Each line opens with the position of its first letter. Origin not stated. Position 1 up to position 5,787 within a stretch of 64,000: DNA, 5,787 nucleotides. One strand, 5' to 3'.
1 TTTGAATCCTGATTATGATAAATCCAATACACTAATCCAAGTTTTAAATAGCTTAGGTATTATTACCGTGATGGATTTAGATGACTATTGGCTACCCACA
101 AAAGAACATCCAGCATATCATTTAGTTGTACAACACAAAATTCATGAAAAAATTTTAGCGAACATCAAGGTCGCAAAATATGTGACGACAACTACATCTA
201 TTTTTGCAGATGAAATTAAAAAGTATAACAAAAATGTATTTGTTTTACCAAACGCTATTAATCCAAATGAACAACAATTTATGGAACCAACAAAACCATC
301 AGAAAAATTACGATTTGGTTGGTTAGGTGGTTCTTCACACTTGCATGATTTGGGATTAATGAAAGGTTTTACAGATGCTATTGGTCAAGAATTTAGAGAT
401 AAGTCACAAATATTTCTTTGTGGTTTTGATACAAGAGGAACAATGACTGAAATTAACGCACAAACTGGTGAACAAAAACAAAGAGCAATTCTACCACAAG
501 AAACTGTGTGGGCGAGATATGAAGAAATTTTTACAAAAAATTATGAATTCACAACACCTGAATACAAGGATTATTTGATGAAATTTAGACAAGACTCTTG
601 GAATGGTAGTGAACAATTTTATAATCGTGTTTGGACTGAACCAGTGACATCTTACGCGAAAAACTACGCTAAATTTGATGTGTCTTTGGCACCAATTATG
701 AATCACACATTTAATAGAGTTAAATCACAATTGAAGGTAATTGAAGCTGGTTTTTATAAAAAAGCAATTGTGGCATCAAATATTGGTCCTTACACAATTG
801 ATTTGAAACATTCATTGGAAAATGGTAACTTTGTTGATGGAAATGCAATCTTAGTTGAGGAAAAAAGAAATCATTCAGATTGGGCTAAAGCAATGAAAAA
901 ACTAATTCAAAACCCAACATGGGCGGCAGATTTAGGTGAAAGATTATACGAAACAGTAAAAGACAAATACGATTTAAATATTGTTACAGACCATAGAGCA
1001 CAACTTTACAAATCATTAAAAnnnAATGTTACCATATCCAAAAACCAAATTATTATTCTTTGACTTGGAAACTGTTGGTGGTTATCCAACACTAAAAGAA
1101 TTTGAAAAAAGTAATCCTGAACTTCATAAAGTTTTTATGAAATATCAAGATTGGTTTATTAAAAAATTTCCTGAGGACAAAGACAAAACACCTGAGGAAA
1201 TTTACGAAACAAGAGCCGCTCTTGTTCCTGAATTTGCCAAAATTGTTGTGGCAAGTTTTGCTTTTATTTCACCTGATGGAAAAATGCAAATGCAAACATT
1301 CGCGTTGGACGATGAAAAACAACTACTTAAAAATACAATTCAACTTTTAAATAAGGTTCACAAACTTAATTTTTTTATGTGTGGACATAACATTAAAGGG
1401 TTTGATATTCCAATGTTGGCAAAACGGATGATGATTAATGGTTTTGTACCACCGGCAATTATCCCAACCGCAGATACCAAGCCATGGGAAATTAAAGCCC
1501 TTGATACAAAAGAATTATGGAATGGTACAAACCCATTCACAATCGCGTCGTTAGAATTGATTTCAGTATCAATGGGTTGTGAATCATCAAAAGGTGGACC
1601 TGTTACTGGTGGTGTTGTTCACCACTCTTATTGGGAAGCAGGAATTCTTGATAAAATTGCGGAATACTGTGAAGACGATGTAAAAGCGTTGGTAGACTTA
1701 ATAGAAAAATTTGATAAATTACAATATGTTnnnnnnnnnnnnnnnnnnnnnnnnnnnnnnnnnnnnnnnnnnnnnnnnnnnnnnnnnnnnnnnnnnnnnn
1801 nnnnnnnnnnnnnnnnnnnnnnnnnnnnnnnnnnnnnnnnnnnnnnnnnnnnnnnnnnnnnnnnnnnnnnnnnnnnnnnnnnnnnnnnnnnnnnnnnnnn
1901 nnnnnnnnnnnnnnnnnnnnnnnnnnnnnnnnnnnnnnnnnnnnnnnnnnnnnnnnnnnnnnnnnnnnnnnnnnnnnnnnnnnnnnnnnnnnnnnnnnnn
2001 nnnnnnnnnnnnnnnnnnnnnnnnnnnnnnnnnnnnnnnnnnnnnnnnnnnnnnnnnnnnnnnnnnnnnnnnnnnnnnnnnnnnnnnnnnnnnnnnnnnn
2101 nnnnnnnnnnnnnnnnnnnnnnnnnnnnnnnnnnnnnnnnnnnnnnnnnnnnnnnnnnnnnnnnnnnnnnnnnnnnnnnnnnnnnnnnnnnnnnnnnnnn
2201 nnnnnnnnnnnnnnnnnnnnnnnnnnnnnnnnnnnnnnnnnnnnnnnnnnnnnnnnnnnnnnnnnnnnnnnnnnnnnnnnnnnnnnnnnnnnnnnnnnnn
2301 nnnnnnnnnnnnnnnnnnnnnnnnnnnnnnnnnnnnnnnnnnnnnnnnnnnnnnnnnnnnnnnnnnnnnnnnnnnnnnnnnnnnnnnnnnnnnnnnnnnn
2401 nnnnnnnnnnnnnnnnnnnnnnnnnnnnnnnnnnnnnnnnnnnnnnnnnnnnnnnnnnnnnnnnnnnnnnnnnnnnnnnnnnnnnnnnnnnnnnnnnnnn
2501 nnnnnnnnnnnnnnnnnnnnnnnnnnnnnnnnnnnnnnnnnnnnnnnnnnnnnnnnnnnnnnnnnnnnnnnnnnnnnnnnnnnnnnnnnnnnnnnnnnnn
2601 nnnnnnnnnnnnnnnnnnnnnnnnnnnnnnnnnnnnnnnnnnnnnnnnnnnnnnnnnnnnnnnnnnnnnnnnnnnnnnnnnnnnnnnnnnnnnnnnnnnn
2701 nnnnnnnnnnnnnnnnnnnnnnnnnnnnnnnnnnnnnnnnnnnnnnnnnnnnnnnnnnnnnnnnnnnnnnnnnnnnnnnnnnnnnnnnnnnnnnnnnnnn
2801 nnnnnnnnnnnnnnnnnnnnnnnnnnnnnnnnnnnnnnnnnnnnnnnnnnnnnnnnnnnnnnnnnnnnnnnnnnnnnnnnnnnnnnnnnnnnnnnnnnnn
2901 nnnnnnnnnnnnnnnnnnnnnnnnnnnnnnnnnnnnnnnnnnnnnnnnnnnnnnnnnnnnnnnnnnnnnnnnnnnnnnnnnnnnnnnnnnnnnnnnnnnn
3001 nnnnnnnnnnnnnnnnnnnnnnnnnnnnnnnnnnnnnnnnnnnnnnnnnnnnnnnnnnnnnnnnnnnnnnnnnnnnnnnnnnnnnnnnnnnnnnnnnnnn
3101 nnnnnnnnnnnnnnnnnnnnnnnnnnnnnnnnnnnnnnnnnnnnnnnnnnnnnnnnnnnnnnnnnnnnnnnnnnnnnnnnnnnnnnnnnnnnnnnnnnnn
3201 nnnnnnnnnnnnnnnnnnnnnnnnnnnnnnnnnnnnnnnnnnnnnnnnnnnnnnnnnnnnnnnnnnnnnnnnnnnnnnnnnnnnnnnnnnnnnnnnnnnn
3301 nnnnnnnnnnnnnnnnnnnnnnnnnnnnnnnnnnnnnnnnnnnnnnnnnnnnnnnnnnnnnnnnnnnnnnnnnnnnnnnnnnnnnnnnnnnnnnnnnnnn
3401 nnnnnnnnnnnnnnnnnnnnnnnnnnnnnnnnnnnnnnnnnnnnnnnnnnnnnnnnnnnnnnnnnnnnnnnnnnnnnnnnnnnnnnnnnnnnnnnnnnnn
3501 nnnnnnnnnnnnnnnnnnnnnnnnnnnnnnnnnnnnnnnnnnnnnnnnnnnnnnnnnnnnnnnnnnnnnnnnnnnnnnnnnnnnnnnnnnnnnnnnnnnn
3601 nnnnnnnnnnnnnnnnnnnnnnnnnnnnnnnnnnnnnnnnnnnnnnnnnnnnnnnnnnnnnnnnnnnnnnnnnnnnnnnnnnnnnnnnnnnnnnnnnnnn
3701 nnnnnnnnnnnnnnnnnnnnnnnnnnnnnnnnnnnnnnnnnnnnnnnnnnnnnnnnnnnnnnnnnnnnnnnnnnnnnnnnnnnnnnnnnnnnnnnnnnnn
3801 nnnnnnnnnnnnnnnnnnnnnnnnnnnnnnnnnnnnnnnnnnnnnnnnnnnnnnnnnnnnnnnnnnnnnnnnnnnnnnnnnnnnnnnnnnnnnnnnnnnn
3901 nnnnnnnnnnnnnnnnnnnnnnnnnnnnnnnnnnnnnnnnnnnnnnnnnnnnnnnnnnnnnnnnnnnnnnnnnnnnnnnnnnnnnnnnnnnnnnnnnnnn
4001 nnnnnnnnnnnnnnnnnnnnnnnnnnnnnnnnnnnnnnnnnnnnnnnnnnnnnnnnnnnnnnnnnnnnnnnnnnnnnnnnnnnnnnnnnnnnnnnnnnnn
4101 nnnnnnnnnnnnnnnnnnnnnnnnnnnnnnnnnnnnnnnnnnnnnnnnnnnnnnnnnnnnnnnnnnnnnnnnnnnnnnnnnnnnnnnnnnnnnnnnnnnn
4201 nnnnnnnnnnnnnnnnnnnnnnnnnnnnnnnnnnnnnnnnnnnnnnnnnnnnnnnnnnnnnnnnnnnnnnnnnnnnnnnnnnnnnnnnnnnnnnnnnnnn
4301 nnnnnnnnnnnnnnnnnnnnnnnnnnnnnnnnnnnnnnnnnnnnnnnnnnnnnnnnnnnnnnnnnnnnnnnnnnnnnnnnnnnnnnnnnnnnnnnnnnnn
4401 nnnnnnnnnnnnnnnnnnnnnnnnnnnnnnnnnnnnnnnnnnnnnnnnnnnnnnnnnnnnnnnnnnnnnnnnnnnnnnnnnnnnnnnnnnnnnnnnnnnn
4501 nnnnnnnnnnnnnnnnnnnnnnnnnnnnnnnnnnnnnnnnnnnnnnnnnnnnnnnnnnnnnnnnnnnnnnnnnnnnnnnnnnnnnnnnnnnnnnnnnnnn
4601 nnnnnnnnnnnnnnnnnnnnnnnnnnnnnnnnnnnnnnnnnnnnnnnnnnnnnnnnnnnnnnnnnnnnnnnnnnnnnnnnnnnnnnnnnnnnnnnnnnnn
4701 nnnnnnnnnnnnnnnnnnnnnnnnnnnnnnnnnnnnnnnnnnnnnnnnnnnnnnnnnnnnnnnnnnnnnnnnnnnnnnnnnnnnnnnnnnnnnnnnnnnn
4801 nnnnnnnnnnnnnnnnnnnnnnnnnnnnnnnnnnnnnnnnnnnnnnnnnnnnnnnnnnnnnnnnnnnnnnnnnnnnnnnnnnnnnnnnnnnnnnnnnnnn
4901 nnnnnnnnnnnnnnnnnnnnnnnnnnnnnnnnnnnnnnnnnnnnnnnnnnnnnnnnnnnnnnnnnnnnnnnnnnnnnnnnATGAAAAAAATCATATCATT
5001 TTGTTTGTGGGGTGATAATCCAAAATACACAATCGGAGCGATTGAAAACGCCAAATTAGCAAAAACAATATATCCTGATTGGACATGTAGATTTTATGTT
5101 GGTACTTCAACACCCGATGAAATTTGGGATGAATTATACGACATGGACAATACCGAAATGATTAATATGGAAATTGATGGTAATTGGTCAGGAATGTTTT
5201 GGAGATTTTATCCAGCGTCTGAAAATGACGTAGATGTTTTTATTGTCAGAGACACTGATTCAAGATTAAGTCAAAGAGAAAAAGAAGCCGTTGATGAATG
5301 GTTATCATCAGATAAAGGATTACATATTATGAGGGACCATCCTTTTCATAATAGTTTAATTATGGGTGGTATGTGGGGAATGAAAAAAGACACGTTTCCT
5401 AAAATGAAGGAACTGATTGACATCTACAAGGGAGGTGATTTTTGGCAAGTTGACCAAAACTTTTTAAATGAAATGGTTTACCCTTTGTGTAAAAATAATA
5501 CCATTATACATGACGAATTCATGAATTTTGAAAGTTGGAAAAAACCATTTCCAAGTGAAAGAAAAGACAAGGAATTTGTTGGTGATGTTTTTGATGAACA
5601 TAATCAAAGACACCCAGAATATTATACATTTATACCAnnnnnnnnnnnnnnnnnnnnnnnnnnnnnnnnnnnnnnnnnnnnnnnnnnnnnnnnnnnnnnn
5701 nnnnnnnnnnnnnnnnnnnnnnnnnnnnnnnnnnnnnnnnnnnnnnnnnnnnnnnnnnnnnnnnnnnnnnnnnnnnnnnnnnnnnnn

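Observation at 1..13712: Fourteen-kb phage-borne glycan biosynthesis island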

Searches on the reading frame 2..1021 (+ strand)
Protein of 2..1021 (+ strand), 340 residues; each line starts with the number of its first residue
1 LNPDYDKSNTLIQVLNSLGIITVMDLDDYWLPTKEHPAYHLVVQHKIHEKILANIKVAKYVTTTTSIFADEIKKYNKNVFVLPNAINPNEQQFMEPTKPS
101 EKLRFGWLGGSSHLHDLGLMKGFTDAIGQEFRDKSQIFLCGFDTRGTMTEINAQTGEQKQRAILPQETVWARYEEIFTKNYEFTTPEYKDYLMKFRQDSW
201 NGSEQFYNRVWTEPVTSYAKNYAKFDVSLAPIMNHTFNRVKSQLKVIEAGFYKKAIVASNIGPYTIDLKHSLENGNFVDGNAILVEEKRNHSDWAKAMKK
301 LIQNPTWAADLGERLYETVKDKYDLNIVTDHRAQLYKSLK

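Call 4: search_protein_families(library=pfam, max_evalue=0.01, proteins=[window:2-1021:+])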
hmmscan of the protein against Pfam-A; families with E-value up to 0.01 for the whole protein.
window:2-1021:+ (340 aa): 2 families
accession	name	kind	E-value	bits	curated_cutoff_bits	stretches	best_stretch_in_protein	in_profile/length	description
PF13692.12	Glyco_trans_1_4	-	9.9e-06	26.3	27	1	210-304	62-142/142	Glycosyl transferases group 1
PF23528.1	Microp_apicomplexa_15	-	0.0033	18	27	0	218-251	36-69/69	Apicomplexa microprotein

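Call 7: search_protein_families(library=phrogs, max_evalue=0.001, proteins=[window:2-1021:+])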
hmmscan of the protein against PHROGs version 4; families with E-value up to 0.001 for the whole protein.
window:2-1021:+ (340 aa): 1 family
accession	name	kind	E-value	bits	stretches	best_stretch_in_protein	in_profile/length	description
phrog_7162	-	moron, auxiliary metabolic gene and host takeover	7.9e-46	157.7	2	10-127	47-163/309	glycosyltransferase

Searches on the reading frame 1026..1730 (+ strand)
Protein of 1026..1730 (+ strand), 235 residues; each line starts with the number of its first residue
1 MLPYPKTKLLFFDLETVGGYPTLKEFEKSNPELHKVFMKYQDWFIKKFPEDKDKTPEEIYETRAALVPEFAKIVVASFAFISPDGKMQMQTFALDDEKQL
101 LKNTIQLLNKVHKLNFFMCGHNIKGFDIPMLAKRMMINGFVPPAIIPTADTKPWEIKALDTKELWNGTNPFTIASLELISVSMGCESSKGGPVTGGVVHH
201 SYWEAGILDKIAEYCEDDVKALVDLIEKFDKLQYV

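Call 4: search_protein_families(library=pfam, max_evalue=0.01, proteins=[window:1026-1730:+])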
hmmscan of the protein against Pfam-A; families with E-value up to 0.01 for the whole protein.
window:1026-1730:+ (235 aa): 3 families
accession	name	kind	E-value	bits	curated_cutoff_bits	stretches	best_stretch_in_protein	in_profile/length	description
PF10108.15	DNA_pol_B_exo2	-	3.4e-09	37.1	24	1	70-219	8-163/213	Predicted 3'-5' exonuclease related to the exonuclease domain of PolB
PF13482.12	RNase_H_2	-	4.6e-05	23.9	22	1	76-228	20-163/165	RNase_H superfamily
PF03104.25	DNA_pol_B_exo1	-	0.00012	22.1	23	1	91-137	137-182/242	DNA polymerase family B, exonuclease domain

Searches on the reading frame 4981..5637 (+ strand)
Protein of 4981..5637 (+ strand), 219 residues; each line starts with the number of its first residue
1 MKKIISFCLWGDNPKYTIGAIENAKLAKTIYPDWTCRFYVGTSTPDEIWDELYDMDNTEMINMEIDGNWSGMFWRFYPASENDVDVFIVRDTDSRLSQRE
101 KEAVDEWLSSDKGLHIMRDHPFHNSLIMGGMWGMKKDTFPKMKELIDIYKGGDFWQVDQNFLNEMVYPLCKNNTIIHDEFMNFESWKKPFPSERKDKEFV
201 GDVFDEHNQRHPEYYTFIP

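Call 4: search_protein_families(library=pfam, max_evalue=0.01, proteins=[window:4981-5637:+])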
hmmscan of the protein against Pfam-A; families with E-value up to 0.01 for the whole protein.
window:4981-5637:+ (219 aa): 0 families

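Call 7: search_protein_families(library=phrogs, max_evalue=0.001, proteins=[window:4981-5637:+])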
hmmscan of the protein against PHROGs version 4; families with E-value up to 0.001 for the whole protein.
window:4981-5637:+ (219 aa): 0 families

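Call 37: search_protein_families(library=ncbifam, max_evalue=0.01, proteins=[window:4981-5637:+])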
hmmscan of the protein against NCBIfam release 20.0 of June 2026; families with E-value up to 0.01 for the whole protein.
window:4981-5637:+ (219 aa): 0 families

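Call 56: search_solved_structures(query=window:4981-5637:+, max_evalue=1)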
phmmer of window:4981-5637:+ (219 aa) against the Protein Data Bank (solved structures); distinct sequences matched with E-value up to 1: 0.

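Call 94: find_homologous_proteins(query=window:4981-5637:+, max_evalue=0.001)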
Query window:4981-5637:+ (219 aa): 3867 proteins with E <= 0.001 among 3930 candidates; the best 120 are listed.
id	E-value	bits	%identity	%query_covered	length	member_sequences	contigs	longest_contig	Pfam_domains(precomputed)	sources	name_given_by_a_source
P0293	7.9e-146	502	95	100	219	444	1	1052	-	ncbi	-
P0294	3.8e-141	487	94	100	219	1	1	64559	-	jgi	jgi:protein O-GlcNAc transferase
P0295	1.6e-138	478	92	100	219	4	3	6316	-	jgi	jgi:hypothetical protein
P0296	2.9e-130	451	86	100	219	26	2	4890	-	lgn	-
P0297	1.9e-124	432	82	100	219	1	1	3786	-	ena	-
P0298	2.9e-123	429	82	100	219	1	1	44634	-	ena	-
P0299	3.4e-123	428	81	100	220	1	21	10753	-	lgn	-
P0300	5.3e-123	428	81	100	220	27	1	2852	-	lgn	-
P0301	1.7e-120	420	80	100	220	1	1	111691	-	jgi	-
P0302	7.8e-120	417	79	100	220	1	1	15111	-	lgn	-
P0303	6.3e-119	414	78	100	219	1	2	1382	-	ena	-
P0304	1.8e-118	413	79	100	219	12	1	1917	-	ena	-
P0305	6.4e-118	411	79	100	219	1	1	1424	-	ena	-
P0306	2.9e-116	406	76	100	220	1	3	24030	-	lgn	-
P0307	5.0e-116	405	77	100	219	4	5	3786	-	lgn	-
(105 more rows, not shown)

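Call 96: search_solved_structures(query=A5, max_evalue=5)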
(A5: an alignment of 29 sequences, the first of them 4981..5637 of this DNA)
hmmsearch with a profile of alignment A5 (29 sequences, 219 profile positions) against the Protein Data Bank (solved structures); distinct sequences matched with E-value up to 5: 15.
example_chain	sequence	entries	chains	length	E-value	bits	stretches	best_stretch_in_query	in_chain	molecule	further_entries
5mkw_A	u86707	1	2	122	1.4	11.7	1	112-159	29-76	DNA annealing helicase and endonuclease ZRANB3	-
3k9g_A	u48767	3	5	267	1.8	11.3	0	142-209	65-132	PF-32 protein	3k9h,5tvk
9fz7_A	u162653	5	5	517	2.3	10.9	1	59-109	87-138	Peptidoglycan D,D-transpeptidase FtsI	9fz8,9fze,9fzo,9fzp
6r3x_A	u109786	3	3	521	2.3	10.9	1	59-109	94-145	Peptidoglycan D,D-transpeptidase FtsI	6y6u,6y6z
6r40_A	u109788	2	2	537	2.3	10.9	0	59-109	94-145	Peptidoglycan D,D-transpeptidase FtsI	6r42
7onk_A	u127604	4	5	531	2.4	10.9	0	59-109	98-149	Peptidoglycan D,D-transpeptidase FtsI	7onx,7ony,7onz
6un1_A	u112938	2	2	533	2.4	10.9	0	59-109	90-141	Peptidoglycan D,D-transpeptidase FtsI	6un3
6hr9_A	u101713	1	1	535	2.4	10.9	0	59-109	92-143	Peptidoglycan D,D-transpeptidase FtsI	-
6hr4_A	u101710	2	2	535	2.4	10.9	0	59-109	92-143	Peptidoglycan D,D-transpeptidase FtsI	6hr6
4fsf_A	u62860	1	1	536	2.4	10.9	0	59-109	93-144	Penicillin-binding protein 3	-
4l0l_A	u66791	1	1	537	2.4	10.9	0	59-109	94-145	Penicillin-binding protein 3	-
4wek_A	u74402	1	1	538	2.4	10.9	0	59-109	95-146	Penicillin-binding protein 3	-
3pbn_A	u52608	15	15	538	2.5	10.9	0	59-109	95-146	Penicillin-binding protein 3 | Cell division protein FtsI [Peptidoglycan synthetase] | Peptidoglycan D,D-transpeptidase FtsI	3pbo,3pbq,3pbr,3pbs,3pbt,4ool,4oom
6hzr_A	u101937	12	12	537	2.5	10.8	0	59-109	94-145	Peptidoglycan D,D-transpeptidase FtsI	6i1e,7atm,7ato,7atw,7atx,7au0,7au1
3oc2_A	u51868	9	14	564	2.6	10.8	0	59-109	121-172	Penicillin-binding protein 3 | Cell division protein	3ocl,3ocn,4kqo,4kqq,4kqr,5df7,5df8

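Call 97: search_dna_similar(query=window:4981-5637:+, collection=phages, mode=protein, max_rows=25)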
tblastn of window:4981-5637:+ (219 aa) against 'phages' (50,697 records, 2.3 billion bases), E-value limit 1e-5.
Records with a match: 6; places in all: 6; records where one place covers at least 80% of the query: 6.
Best place of each record, by identity: <60% 6.
By first word of the organism name: Synechococcus 2; uncultured 2; Acinetobacter 2.
By host as written in the record: - 4; Synechococcus sp. KCZYC6 2.
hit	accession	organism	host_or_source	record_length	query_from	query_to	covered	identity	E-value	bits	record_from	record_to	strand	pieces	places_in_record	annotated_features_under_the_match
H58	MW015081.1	Synechococcus phage S-SRM01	Synechococcus sp. KCZYC6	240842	1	218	100%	40.9%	4e-45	165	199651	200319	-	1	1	hypothetical protein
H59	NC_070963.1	Synechococcus phage S-SRM01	Synechococcus sp. KCZYC6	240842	1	218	100%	40.9%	4e-45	165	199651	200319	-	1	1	hypothetical protein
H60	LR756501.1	uncultured phage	metagenomic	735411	1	214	98%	40.6%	1e-44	164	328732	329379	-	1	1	record has no annotation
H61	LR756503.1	uncultured phage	metagenomic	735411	1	214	98%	40.6%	1e-44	164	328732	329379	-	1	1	record has no annotation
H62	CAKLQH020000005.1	Acinetobacter phage MD-2021a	not known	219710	4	191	86%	38.3%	3e-34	134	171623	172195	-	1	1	Predicted O-linked N-acetylglucosamine transferase, SPINDLY family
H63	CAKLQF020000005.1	Acinetobacter phage MD-2021a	not known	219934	4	191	86%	38.3%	3e-34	134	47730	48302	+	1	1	Predicted O-linked N-acetylglucosamine transferase, SPINDLY family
